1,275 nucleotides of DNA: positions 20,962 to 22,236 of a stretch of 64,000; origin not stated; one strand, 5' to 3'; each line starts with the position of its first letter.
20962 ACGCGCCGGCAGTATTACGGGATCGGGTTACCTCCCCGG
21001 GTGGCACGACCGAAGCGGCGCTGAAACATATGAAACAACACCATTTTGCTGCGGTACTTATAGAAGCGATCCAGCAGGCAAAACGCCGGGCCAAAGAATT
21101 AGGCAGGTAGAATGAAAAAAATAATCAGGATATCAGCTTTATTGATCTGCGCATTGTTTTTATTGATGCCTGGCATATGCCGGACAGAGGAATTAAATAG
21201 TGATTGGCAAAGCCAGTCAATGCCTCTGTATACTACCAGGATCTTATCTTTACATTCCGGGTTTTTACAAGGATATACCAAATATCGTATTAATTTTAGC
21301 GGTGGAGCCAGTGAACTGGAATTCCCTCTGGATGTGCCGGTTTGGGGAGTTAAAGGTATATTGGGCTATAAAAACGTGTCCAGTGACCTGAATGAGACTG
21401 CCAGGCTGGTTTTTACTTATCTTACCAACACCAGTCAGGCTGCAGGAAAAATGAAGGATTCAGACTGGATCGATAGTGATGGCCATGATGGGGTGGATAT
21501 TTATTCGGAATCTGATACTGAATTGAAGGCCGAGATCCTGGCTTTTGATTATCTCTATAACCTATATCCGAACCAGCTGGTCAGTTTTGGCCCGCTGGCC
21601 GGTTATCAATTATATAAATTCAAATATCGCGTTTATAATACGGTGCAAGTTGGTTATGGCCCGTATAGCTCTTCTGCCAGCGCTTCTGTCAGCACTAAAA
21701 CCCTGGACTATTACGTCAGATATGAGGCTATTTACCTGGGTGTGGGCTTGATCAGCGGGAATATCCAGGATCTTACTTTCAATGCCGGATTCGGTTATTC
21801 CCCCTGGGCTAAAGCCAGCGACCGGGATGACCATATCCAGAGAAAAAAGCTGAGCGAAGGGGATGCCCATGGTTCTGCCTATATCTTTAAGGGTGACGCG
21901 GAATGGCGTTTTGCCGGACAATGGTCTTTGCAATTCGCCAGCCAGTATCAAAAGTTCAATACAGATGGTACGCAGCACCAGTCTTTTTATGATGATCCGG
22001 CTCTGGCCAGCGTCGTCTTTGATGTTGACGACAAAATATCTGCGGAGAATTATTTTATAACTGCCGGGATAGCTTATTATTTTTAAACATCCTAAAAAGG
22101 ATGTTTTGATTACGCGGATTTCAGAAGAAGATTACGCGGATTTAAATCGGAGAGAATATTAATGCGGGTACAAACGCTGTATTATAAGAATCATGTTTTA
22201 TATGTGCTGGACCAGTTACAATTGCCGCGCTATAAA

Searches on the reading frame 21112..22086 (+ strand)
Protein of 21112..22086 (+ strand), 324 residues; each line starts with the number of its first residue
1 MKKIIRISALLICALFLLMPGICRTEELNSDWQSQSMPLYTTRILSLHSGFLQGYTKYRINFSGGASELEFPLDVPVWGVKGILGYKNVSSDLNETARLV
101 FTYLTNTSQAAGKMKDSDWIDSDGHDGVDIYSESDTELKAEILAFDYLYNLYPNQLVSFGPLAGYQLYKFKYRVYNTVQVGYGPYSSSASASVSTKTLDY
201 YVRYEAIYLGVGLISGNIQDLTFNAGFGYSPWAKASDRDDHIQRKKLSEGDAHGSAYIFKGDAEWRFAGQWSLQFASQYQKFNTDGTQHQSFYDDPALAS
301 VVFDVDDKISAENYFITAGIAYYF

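Call 53: search_protein_families(library=pfam, proteins=[window:21112-22086:+], max_evalue=0.001)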
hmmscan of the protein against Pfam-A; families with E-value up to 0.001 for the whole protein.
window:21112-22086:+ (324 aa): 2 families
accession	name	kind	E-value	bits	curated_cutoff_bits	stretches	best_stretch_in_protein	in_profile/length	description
PF01278.26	Omptin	-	6.5e-18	65.2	22.6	1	102-324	62-283/283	Omptin family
PF17251.8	Pom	-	2.4e-09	37.4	22.4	1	111-293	66-254/285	Protochlamydia outer membrane protein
